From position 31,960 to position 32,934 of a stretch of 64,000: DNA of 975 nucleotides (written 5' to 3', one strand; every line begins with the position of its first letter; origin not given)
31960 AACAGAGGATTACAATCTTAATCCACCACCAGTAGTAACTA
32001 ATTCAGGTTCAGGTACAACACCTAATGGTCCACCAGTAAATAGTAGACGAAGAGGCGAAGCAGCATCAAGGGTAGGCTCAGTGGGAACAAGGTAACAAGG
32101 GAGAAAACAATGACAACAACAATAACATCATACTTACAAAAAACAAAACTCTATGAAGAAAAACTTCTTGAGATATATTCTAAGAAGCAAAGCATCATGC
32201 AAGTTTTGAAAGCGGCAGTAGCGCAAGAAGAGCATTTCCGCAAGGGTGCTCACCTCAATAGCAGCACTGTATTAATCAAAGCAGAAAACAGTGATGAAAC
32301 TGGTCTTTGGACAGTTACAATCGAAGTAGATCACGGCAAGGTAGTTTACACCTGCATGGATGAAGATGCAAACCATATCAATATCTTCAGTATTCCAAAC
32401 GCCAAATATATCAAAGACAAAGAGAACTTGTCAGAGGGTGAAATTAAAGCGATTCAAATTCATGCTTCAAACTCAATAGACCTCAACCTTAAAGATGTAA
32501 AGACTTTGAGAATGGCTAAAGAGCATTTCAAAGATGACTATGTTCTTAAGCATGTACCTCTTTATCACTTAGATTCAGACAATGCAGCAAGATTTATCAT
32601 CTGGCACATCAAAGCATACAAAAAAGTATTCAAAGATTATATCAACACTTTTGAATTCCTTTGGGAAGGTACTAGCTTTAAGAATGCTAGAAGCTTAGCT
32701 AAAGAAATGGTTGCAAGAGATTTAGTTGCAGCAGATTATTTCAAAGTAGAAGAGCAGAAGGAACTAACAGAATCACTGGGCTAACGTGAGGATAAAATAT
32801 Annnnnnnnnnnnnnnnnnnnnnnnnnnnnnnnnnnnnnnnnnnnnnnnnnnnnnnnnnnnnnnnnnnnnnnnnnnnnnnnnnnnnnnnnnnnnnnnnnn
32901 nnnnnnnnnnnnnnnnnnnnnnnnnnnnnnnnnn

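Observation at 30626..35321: Four-gene cluster of uncharacterised, signal-less coiled-coil proteins bracketed by two paralogs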

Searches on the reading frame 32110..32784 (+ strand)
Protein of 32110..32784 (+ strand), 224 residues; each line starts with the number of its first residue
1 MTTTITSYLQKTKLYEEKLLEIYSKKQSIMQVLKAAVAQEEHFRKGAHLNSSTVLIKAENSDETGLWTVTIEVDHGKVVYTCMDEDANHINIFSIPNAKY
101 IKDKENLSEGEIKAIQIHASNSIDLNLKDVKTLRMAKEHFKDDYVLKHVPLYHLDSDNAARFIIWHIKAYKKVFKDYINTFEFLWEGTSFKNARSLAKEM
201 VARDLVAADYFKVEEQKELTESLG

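Call 3: search_protein_families(library=pfam, proteins=[window:32110-32784:+], max_evalue=1)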
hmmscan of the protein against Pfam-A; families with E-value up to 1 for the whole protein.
window:32110-32784:+ (224 aa): 1 family
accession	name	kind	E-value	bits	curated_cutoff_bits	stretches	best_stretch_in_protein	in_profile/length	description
PF08343.15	RNR_N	-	0.23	12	29.4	0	7-36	49-77/82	Ribonucleotide reductase N-terminal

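Call 4: search_protein_families(library=ncbifam, proteins=[window:32110-32784:+], max_evalue=1)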
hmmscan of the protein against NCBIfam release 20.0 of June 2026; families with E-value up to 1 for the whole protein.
window:32110-32784:+ (224 aa): 0 families

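Call 17: find_homologous_proteins(query=window:32110-32784:+, max_evalue=0.001)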
Query window:32110-32784:+ (224 aa): 34 proteins with E <= 0.001 among 205 candidates.
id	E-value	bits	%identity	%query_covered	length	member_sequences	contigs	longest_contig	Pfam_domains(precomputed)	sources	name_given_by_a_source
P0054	1.7e-141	487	100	100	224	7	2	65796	-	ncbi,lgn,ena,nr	ncbi:MAG: hypothetical protein O3C63_00150 [Cyanobacteria bacterium]|nr:hypothetical protein [Cyanob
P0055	2.8e-122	424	89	96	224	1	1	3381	-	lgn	-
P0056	3.1e-122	424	89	96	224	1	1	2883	-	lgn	-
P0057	3.5e-111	388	82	94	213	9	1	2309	-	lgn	-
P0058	7.5e-108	377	78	96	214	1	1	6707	-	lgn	-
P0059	1.6e-107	376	78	96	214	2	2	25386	-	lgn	-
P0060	3.3e-104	365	90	81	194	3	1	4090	-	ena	-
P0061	6.0e-94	332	73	92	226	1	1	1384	-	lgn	-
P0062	2.2e-93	330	72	92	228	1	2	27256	-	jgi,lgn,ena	jgi:hypothetical protein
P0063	1.4e-92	327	68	94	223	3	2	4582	-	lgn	-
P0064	2.3e-92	326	73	90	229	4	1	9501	-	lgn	-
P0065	4.3e-92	325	69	93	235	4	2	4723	-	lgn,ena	-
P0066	1.7e-91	324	67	93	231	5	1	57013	-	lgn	-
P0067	3.5e-91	322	66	97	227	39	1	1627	-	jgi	-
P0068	4.7e-91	322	66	95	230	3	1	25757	-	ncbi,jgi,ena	jgi:hypothetical protein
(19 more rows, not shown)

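Call 18: search_protein_families(library=padloc, proteins=[window:32110-32784:+], max_evalue=0.1)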
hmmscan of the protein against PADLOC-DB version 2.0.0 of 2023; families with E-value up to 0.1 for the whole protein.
window:32110-32784:+ (224 aa): 0 families

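Call 19: search_protein_families(library=phrogs, proteins=[window:32110-32784:+], max_evalue=0.1)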
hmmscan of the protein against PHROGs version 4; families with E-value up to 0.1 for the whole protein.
window:32110-32784:+ (224 aa): 0 families

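Call 31: predict_structure(alignment_id=A1)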
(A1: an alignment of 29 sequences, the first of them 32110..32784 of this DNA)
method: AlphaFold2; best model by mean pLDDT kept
length: 224 residues; sequences in the alignment: 29
mean_pLDDT: 86.8   pTM: 0.79
mean pLDDT of the five models: 86.8, 85.9, 85.9, 85.8, 84.9
residues with pLDDT >= 90: 136; 70-90: 60; 50-70: 18; < 50: 10
segments of 3 or more residues with pLDDT < 50: 216-224
pLDDT, mean of each block of 10 residues (from residue 1): 60 85 94 96 91 91 95 94 94 93 90 88 93 89 83 67 90 95 93 95 92 60 43
secondary structure, 60 per line:
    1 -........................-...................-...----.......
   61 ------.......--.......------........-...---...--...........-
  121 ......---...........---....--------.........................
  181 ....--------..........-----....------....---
elements in order: H2-25 H27-45 E47-49 E54-60 E67-73 E76-82 E89-96 H109-119 E121-126 H130-140 H144-147 H156-184 H193-202 H208-211 H218-221

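Call 38: find_related_loci(query=A1, collection=genome_contigs, flank=8000)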
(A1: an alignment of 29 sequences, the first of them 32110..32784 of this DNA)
Query A1 (224 aa) in genome_contigs; peptide patterns used: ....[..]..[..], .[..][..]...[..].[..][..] (x = any residue, [..] = any of these).
71 stretches matched a pattern; 28 encode a relative of the query (tblastn E <= 1e-3); 27 distinct loci.
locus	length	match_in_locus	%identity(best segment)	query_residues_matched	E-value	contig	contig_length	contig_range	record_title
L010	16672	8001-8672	98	1-224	9e-149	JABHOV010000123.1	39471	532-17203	MAG: Candidatus Melainabacteria bacterium isolate SI037S4_bin4 k141_1549147, whole genome shotgun sequence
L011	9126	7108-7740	89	1-211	5e-127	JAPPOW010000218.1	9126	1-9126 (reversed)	MAG: Candidatus Melainabacteria bacterium isolate SB9156_S5_bin_14 NODE_1809_length_9126_cov_10.7775, whole genome shotg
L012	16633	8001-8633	82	1-211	2e-119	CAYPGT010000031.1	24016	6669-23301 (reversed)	MAG TPA_asm: uncultured Gammaproteobacteria bacterium isolate SRP150892_co2_480 genome assembly, contig: NODE_2804_lengt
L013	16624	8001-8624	81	4-211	1e-117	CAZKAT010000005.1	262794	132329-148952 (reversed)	MAG TPA_asm: uncultured Gammaproteobacteria bacterium isolate SRP150892_co1_169 genome assembly, contig: NODE_18_length_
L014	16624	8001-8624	80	4-211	7e-115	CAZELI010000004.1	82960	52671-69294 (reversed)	MAG TPA_asm: uncultured Gammaproteobacteria bacterium isolate SRP150892_co2_243 genome assembly, contig: NODE_249_length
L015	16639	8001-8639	66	11-223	7e-98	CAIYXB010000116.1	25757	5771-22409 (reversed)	uncultured bacterium isolate Loclat_bin-07551 genome assembly, contig: bin-07551:116/256, whole genome shotgun sequence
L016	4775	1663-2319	65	1-219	1e-97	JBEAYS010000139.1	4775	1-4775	MAG: Cyanobacteriota bacterium isolate NASQAN2011_332_B_bin.3 scaffold_742853, whole genome shotgun sequence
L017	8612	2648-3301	65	1-220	2e-94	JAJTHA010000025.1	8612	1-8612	MAG: Candidatus Caenarcanales bacterium isolate CoA8N_V22.1 k141_2317272_flag_0_multi_12_9830_len_8612, whole genome sho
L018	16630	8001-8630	63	11-220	3e-92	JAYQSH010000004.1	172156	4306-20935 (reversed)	MAG: bacterium isolate SD3109_NP_metabta_bins_sspec.tsv.297 contig_14698_pilon, whole genome shotgun sequence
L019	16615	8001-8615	65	11-215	1e-90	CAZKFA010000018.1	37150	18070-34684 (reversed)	MAG TPA_asm: uncultured Gammaproteobacteria bacterium isolate SRP150892_co1_172 genome assembly, contig: NODE_840_length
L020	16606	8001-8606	62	12-213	2e-84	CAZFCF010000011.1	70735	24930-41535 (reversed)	MAG TPA_asm: uncultured Gammaproteobacteria bacterium isolate SRP150892_co2_242 genome assembly, contig: NODE_350_length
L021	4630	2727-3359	56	11-217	1e-79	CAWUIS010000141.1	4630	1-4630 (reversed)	MAG: uncultured Candidatus Melainabacteria bacterium isolate SRR17458609_binner23_13_1705322966 genome assembly, contig:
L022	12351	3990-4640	67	1-218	5e-99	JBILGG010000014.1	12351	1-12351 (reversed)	MAG: Candidatus Caenarcanales bacterium isolate ME2016-09-23_3300044730_group7_bin30 Rohwer_bin1400_scaffold_4431_c1, wh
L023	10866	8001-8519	47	32-206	5e-51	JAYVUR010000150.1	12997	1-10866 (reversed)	MAG: Candidatus Melainabacteria bacterium isolate GL75_DN_concoct_47 GL75_DN_concoct_47_149, whole genome shotgun sequen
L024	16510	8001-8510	47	29-200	2e-50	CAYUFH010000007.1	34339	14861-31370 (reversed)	MAG TPA_asm: uncultured Gammaproteobacteria bacterium isolate SRP150892_co1_100 genome assembly, contig: NODE_958_length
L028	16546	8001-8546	44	28-209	9e-46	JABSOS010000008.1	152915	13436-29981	MAG: Candidatus Caenarcanales bacterium isolate DT_14 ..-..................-1_scaffold_8, whole genome shotgun sequence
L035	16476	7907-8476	41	13-206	4e-41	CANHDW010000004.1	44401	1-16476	MAG: Candidatus Caenarcaniphilales bacterium isolate RE-15aug16-7 genome assembly, contig: RE-15aug16-C690, whole genome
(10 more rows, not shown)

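Call 44: search_solved_structures(query=A1, max_evalue=10)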
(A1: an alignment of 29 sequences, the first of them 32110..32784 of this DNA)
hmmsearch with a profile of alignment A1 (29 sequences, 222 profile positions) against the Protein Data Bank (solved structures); distinct sequences matched with E-value up to 10: 3.
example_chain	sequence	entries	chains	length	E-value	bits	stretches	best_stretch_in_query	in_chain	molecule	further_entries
9wep_A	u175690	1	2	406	1.6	11.3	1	25-133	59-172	cysteine desulfurase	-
9wfy_A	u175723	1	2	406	2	11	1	25-139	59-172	cysteine desulfurase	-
9wfe_A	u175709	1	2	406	2.1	10.9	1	25-131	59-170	cysteine desulfurase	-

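Call 65: search_protein_representatives(alignment_id=A1)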
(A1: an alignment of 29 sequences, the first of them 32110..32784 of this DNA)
Query: 29 sequences, 222 profile positions. Proteins with E-value up to 0.001 (for the whole library): 34; up to 1e-10: 28; up to 1e-30: 13. The best 34 are listed.
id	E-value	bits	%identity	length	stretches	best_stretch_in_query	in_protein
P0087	1.4e-87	309.1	-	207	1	3-203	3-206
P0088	4.5e-72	258.4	-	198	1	8-203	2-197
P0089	2.6e-52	193.8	-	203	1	13-204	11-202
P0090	4.8e-52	192.9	-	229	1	21-206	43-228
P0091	2.4e-45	171.0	-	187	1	17-198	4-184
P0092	1.9e-43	164.8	-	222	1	7-206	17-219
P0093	2.8e-41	157.7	-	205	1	15-202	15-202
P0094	1.9e-39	151.7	-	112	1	93-203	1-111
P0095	1.9e-37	145.2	-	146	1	62-200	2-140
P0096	1.0e-34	136.2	-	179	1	29-200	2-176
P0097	1.8e-32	128.9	-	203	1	17-202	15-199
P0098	2.7e-31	125.0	-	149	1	14-162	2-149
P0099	7.6e-31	123.6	-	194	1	16-200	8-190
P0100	3.5e-27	111.6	-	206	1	13-204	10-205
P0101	3.7e-26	108.2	-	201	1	9-199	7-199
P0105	1.6e-23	99.6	-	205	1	16-205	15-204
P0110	1.0e-15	74.1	-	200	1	18-199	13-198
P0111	2.2e-15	73.0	-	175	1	17-198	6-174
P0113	6.3e-14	68.2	-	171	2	119-202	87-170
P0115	3.7e-07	46.1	-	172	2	123-198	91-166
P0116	4.1e-07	46.0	-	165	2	131-196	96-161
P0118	2.6e-05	40.1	-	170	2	15-89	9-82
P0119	1.5e-04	37.6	-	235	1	20-210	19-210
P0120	2.0e-04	37.2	-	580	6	45-79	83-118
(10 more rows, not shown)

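Call 67: search_protein_families(library=pfam, proteins=[P0100, P0105, P0110, P0111, P0113, P0115, P0116, P0118, P0119, P0120], max_evalue=0.01)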
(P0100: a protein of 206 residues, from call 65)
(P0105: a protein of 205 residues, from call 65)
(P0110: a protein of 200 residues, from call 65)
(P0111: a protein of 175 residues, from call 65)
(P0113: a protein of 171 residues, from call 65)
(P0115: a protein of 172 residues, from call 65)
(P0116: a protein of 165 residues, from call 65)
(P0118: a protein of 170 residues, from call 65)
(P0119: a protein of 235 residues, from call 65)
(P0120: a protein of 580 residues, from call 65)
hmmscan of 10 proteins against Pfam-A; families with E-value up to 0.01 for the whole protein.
P0100 (206 aa): 0 families

P0105 (205 aa): 0 families

P0110 (200 aa): 0 families

P0111 (175 aa): 0 families

P0113 (171 aa): 1 family
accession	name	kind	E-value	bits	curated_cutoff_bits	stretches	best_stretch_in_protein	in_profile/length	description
PF09419.16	PGP_phosphatase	-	0.0038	17.3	20.4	0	84-133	105-155/168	Mitochondrial PGP phosphatase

P0115 (172 aa): 0 families

P0116 (165 aa): 0 families

P0118 (170 aa): 1 family
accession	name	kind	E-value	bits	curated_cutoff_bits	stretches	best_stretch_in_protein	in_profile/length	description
PF00337.29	Gal-bind_lectin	-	0.0074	16.2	22.1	0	37-93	8-59/132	Galactoside-binding lectin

P0119 (235 aa): 0 families

P0120 (580 aa): 9 families
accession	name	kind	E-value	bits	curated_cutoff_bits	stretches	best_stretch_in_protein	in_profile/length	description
PF19407.5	DUF5979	-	1.6e-06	29.2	25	0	182-249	6-79/104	Domain of unknown function (DUF5979)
PF25458.1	INTS4_C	-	2.8e-06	27.7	27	0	70-108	18-56/129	Integrator subunit 4 family C-terminal Ig-like domain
PF17736.7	Ig_C17orf99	-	7e-06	26.5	26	0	49-64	22-37/95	C17orf99 Ig domain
PF07057.17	TraI_C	-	1.2e-05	25.7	27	0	100-132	72-104/154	DNA helicase TraI, C-terminal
PF12265.14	CAF1C_H4-bd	-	0.00065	20.3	22.7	0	63-86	38-61/69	Histone-binding protein RBBP4 or subunit C of CAF1 complex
PF01681.22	C6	-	0.00079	20.3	27.9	0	531-567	35-72/89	C6 domain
PF21076.3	GDH_ACT2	-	0.0012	19.8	22.8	0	81-124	36-79/90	Glutamate dehydrogenase, ACT2 domain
PF24337.1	DUF7505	-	0.0027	17.7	27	0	74-94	30-50/95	Domain of unknown function (DUF7505)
PF22740.1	PapZ_C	-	0.0033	18.1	27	0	519-574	42-95/121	RapZ C-terminal domain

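Call 69: find_encoding_contigs(protein=P0119, flank=8000, max_places=3)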
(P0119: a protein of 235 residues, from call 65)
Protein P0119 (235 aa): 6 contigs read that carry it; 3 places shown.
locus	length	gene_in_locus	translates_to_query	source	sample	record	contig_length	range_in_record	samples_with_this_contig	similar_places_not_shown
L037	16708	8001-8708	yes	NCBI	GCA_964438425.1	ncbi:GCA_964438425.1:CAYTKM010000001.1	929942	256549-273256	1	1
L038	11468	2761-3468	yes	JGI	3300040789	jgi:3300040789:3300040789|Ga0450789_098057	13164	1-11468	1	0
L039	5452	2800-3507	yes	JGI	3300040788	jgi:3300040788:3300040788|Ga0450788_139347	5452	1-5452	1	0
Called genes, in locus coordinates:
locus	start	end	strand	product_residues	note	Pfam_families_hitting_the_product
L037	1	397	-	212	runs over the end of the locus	PF13241:NAD_binding_7, PF14824:Sirohm_synth_M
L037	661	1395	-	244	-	PF01507:PAPS_reduct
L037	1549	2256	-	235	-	-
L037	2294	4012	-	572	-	PF03460:NIR_SIR_ferr, PF01077:NIR_SIR, PF03460:NIR_SIR_ferr, PF01077:NIR_SIR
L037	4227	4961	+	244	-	-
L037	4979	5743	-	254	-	-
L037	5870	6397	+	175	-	PF00160:Pro_isomerase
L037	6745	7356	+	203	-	PF00677:Lum_binding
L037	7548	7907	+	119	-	-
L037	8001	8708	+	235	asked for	-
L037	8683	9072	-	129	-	PF00507:Oxidored_q4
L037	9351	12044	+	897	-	PF09206:ArabFuran-catal (weak)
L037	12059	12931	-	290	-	PF00763:THF_DHG_CYH, PF02882:THF_DHG_CYH_C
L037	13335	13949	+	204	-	PF00132:Hexapep (faint)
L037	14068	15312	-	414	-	PF01966:HD, PF19276:HD_assoc_2 (faint)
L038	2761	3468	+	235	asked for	-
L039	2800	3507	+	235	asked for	-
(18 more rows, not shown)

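Call 70: find_encoding_contigs(protein=P0116, flank=8000, max_places=3)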
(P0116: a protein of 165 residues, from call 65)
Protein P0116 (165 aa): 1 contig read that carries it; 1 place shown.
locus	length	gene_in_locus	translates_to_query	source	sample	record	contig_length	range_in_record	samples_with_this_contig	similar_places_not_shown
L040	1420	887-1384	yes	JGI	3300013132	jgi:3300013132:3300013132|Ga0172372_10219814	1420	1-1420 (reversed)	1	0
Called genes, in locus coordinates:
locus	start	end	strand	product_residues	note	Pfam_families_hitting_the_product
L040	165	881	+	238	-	-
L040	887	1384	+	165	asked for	-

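Call 73: search_protein_families(library=pfam, alignment_id=A1, max_evalue=1)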
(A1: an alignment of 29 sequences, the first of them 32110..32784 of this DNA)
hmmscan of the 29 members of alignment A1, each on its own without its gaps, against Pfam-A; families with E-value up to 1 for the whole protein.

A. member 1, window:32110-32784:+ (224 aa): 1 family
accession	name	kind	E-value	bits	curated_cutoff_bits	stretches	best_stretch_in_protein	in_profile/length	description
PF08343.15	RNR_N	-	0.23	12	29.4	0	7-36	49-77/82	Ribonucleotide reductase N-terminal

B. families by the number of members that match (of 29 scanned): 15 families
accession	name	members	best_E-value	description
PF14173.11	ComGG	2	0.011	ComG operon protein 7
PF06605.17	Prophage_tail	2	0.019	Prophage endopeptidase tail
PF08343.15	RNR_N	2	0.23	Ribonucleotide reductase N-terminal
PF14902.11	DUF4494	1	0.0018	Domain of unknown function (DUF4494)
PF11423.14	Repressor_Mnt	1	0.028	Regulatory protein Mnt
PF21249.2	GyrB_hook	1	0.043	GyrB, hook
PF06229.18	FRG1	1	0.067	FRG1-like domain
PF03874.21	RNA_pol_Rpb4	1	0.072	RNA polymerase Rpb4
PF12351.13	Fig1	1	0.093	Ca2+ regulator and membrane fusion protein Fig1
PF20612.3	SHOCT_2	1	0.097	SHOCT domain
PF24322.2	Tle3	1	0.12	T6SS Tle3 phospholipase effector domain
PF05304.18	DUF728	1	0.12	Protein of unknown function (DUF728)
PF25470.1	DUF7901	1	0.15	Domain of unknown function (DUF7901)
PF07383.17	DUF1496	1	0.16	Protein of unknown function (DUF1496)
PF10642.14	Tom5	1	0.16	Mitochondrial import receptor subunit or translocase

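Call 79: find_related_loci(query=A1, collection=viral_contigs, flank=5000)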
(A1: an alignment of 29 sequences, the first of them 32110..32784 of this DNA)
Query A1 (224 aa) in viral_contigs; peptide patterns used: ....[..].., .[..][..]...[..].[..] (x = any residue, [..] = any of these).
43 stretches matched a pattern, but none encodes a relative of the query by tblastn (E <= 1e-3).

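Call 82: search_protein_families(library=pfam, proteins=[L035:6093-6842:+, L035:5883-6074:+, L035:9520-9825:+, L028:9768-11042:+, L028:4615-5766:+, L028:11812-12393:+, L028:12466-13092:+, L035:9846-10535:+, L035:6976-7758:+, L035:8582-9523:+], max_evalue=0.1)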
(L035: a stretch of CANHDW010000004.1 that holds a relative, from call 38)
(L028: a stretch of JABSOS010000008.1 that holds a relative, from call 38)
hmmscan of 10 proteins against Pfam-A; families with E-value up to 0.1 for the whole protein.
L035:6093-6842:+ (249 aa): 1 family
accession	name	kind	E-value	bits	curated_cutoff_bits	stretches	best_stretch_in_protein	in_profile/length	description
PF22814.2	WelO5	-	5.4e-07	29.9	27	1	143-237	169-263/277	Carrier-protein-independent halogenase WelO5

L035:5883-6074:+ (63 aa): 0 families

L035:9520-9825:+ (101 aa): 1 family
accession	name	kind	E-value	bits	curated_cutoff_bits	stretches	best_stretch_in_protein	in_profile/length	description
PF08513.17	LisH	-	0.021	15.2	21.6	1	26-41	2-17/27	LisH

L028:9768-11042:+ (424 aa): 1 family
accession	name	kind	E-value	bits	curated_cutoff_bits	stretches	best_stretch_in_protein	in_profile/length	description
PF08066.17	PMC2NT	-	0.0037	18.3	23.3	0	275-329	17-73/91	PMC2NT (NUC016) domain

L028:4615-5766:+ (383 aa): 0 families

L028:11812-12393:+ (193 aa): 0 families

L028:12466-13092:+ (208 aa): 1 family
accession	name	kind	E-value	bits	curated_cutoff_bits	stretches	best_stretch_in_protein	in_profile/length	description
PF02861.25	Clp_N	-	0.017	15.7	20.7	1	165-191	24-50/53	Clp amino terminal domain, pathogenicity island component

L035:9846-10535:+ (229 aa): 1 family
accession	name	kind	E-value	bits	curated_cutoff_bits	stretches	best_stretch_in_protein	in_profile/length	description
PF16587.10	DUF5061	-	0.029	14.6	23.6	0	36-75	10-47/82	17 kDa common-antigen outer membrane protein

L035:6976-7758:+ (260 aa): 2 families
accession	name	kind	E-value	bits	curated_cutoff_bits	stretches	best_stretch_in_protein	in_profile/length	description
PF07926.17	TPR_MLP1_2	-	0.0098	16.4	36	1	83-135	57-109/129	TPR/MLP1/MLP2-like protein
PF07061.16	Swi5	-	0.014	16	22.1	1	97-142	3-51/80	Swi5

L035:8582-9523:+ (313 aa): 1 family
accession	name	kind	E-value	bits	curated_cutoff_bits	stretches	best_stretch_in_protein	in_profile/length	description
PF13988.11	DUF4225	-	0.029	14.2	25.9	1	75-130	42-95/165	Protein of unknown function (DUF4225)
